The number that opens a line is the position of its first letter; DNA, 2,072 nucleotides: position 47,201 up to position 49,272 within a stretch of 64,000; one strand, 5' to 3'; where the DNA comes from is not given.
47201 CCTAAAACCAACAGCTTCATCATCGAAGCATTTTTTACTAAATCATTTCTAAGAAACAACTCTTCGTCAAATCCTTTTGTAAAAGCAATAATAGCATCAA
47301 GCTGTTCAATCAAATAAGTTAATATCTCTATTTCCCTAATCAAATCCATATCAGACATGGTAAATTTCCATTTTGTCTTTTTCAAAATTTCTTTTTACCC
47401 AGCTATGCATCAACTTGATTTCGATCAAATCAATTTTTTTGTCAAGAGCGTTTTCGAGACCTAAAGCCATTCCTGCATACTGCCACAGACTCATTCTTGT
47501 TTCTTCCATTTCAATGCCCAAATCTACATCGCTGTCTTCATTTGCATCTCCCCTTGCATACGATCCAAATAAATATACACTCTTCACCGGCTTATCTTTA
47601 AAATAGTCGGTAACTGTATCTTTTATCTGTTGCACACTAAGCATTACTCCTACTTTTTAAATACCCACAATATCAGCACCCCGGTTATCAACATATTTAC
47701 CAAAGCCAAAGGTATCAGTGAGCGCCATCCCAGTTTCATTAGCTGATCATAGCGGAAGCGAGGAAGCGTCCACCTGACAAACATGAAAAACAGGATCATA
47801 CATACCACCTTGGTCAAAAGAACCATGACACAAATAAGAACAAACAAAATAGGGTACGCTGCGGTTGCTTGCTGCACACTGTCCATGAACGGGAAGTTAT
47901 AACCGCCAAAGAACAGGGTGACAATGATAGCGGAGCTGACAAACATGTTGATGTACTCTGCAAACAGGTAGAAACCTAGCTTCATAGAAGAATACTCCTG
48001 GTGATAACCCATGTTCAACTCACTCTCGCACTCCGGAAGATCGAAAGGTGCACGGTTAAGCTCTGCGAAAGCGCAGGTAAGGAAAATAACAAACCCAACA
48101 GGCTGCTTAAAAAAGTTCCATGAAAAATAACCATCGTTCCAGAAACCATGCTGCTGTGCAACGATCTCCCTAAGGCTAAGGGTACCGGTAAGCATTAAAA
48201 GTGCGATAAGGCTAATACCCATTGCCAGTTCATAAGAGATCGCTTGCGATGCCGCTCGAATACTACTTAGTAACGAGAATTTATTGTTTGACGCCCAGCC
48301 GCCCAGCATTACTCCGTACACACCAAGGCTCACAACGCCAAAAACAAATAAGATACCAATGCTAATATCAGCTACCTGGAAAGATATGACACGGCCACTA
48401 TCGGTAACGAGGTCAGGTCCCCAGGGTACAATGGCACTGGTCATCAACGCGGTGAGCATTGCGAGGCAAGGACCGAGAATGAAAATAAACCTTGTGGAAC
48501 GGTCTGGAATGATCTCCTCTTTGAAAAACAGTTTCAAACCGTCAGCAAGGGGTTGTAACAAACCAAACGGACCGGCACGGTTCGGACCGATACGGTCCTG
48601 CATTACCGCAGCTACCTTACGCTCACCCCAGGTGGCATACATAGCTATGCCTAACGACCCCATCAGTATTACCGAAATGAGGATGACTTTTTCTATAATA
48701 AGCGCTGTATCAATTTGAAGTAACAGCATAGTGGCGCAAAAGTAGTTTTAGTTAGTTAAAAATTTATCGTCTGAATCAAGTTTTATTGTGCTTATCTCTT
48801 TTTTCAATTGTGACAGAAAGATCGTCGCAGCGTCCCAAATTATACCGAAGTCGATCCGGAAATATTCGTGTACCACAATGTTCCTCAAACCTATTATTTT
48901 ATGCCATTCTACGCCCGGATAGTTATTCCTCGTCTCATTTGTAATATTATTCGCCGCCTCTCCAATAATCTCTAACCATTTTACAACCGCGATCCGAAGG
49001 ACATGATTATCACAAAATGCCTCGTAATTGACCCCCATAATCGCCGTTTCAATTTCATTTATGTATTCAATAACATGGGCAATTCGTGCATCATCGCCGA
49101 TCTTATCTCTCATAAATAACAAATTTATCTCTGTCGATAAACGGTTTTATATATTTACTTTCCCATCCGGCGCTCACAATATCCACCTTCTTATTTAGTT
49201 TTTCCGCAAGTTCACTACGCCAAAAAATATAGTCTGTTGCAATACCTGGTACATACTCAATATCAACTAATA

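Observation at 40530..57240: Complex I (nuoA-N) operon interrupted by five same-strand accessory cassettes, including three toxin-antitoxin pairs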

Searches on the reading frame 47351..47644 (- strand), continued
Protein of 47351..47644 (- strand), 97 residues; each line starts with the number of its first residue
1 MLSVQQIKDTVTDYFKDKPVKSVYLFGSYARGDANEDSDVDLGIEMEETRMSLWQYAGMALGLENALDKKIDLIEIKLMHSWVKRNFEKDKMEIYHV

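Call 62: find_encoding_contigs(protein=P0219, flank=3000, max_places=2)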
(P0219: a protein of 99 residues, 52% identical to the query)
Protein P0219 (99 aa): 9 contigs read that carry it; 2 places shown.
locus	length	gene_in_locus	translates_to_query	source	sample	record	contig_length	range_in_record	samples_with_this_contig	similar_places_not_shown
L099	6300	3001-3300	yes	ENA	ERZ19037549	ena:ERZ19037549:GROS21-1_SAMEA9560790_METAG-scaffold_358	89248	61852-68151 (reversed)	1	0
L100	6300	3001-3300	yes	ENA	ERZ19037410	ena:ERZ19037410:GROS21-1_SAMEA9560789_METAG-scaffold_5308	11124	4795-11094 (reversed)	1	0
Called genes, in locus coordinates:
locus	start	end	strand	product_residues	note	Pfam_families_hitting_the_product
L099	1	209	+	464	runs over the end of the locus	PF01512:Complex1_51K, PF22461:SLBB_2 (weak), PF10589:NADH_4Fe-4S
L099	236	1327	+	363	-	PF00111:Fer2 (weak), PF13510:Fer2_4, PF10588:NADH-G_4Fe-4S_3, PF22117:Fer4_Nqo3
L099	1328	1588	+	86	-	-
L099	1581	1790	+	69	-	PF21748:UPF0150, PF15919:HicB_lk_antitox (weak)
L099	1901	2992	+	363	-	PF00146:NADHdh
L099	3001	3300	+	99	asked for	PF01909:NTP_transf_2, PF22600:MTPAP-like_central (weak), PF18765:Polbeta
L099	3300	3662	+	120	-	PF01934:HepT-like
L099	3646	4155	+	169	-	PF13534:Fer4_17 (faint), PF13237:Fer4_10, PF00037:Fer4 (weak), PF12838:Fer4_7, PF13183:Fer4_8 (weak), PF13187:Fer4_9, PF13484:Fer4_16, PF00037:Fer4, +4 more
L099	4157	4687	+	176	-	PF00499:Oxidored_q3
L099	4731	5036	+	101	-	PF00420:Oxidored_q2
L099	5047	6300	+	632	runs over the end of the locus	PF00662:Proton_antipo_N, PF00361:Proton_antipo_M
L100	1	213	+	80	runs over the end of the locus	?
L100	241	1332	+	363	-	PF00111:Fer2 (weak), PF13510:Fer2_4, PF10588:NADH-G_4Fe-4S_3, PF22117:Fer4_Nqo3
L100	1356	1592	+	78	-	-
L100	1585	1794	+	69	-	PF21748:UPF0150, PF15919:HicB_lk_antitox (weak)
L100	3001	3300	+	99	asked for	PF01909:NTP_transf_2, PF22600:MTPAP-like_central (weak), PF18765:Polbeta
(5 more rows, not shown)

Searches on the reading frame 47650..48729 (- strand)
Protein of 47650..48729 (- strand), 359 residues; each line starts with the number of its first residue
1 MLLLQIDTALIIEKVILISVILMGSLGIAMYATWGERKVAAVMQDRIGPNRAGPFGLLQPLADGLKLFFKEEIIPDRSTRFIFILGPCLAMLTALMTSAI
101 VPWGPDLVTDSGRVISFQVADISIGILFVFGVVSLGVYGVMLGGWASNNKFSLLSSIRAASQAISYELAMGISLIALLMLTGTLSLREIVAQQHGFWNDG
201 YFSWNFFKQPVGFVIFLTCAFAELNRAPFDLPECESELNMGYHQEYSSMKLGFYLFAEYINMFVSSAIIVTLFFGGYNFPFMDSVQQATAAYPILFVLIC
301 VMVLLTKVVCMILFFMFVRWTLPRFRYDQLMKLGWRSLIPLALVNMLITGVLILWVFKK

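Call 6: search_protein_families(library=ncbifam, proteins=[window:47650-48729:-], max_evalue=0.00001)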
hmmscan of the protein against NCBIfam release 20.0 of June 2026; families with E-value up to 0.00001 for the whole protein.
window:47650-48729:- (359 aa): 7 families
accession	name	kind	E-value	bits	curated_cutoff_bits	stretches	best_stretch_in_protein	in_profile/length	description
NF004743.0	PRK06076.1-4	equivalog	3.9e-106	355.5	494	1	10-351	15-340/433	NADH-quinone oxidoreductase subunit NuoH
NF004741.0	PRK06076.1-2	equivalog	2.1e-100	336.2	305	1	3-356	8-336/337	NADH-quinone oxidoreductase subunit NuoH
NF004745.0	PRK06076.1-6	equivalog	2.1e-93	313.3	450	1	8-354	12-334/341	NADH-quinone oxidoreductase subunit NuoH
NF004744.0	PRK06076.1-5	equivalog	3.5e-92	309.4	542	1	18-354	35-364/372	NADH-quinone oxidoreductase subunit NuoH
NF004740.0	PRK06076.1-1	equivalog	8.3e-92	308.2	399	1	4-356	4-323/325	NADH-quinone oxidoreductase subunit NuoH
NF040610.1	F420_dehyd_FpoH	exception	5e-85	285.8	475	1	16-352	14-335/339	F420H2 dehydrogenase subunit FpoH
NF004742.0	PRK06076.1-3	equivalog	1.9e-82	277.3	531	1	10-354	23-349/356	NADH-quinone oxidoreductase subunit NuoH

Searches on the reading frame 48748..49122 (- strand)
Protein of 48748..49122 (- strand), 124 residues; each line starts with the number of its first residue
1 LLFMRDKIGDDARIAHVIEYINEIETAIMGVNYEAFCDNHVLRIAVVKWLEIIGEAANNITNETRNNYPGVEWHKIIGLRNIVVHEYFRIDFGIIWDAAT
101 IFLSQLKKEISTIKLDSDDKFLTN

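Call 4: search_protein_families(library=pfam, proteins=[window:48748-49122:-], max_evalue=0.01)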
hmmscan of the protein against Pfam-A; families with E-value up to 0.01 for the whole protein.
window:48748-49122:- (124 aa): 1 family
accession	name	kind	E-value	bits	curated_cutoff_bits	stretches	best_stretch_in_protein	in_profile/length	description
PF01934.22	HepT-like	-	4.8e-23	81.6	23.5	1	18-113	2-120/120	Ribonuclease HepT-like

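Call 5: search_protein_families(library=ncbifam, proteins=[window:48748-49122:-], max_evalue=0.01)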
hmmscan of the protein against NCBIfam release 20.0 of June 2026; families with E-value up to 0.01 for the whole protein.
window:48748-49122:- (124 aa): 1 family
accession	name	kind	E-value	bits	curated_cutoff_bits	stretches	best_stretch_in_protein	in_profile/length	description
NF047751.1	HepT_toxin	equivalog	1.5e-08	34.6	60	1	72-106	83-117/120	type VII toxin-antitoxin system HepT family RNase toxin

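Call 57: search_protein_families(library=padloc, proteins=[window:48748-49122:-], max_evalue=0.001)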
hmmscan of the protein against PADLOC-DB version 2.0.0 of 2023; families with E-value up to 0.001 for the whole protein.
window:48748-49122:- (124 aa): 0 families
